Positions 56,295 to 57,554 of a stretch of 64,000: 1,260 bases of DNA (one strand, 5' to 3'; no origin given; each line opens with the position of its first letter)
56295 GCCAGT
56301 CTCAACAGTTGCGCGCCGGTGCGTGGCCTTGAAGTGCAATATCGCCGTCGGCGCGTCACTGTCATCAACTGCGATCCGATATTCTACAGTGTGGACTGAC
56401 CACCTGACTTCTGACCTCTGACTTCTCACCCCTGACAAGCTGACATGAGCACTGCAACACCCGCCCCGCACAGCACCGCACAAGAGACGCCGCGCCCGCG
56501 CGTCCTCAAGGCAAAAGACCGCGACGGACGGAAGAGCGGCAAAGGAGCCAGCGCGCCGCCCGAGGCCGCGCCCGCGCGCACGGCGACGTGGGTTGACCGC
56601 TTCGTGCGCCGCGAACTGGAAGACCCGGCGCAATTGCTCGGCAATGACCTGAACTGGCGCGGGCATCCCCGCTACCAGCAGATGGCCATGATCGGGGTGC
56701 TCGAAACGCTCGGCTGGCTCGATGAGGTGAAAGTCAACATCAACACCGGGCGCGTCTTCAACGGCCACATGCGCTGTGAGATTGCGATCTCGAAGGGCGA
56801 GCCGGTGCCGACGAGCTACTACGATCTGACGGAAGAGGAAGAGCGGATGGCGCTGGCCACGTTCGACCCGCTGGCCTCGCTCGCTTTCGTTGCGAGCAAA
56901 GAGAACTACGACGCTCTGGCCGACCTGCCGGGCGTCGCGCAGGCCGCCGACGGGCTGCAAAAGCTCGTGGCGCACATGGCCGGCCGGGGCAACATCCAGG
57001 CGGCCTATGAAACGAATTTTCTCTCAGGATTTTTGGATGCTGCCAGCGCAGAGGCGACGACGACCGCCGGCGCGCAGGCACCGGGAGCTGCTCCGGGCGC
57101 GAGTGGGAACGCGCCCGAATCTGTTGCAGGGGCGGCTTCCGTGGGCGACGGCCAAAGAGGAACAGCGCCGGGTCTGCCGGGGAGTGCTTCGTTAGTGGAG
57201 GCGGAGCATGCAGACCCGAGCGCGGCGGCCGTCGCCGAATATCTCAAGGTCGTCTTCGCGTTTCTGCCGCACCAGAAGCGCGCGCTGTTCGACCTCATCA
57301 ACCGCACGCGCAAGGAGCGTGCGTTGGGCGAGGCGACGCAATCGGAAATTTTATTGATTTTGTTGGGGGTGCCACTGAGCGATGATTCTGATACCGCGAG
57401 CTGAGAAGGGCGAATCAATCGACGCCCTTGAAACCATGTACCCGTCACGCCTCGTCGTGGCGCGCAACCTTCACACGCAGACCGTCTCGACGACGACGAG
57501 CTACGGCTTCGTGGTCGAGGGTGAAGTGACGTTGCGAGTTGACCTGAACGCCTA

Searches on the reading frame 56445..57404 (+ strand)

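Call 29: search_protein_families(library=pfam, proteins=[window:56445-57404:+], max_evalue=0.001)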
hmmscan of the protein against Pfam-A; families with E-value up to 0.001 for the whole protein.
window:56445-57404:+ (319 aa): 0 families

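Call 30: search_protein_families(library=phrogs, proteins=[window:56445-57404:+], max_evalue=0.001)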
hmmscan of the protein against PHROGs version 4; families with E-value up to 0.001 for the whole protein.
window:56445-57404:+ (319 aa): 1 family
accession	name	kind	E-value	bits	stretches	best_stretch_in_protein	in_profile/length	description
phrog_498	-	other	1.7e-05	24.6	1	62-138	41-119/633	DNA methyltransferase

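Call 54: search_protein_families(library=ncbifam, proteins=[window:56445-57404:+], max_evalue=0.01)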
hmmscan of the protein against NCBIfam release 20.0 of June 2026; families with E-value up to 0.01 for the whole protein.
window:56445-57404:+ (319 aa): 0 families
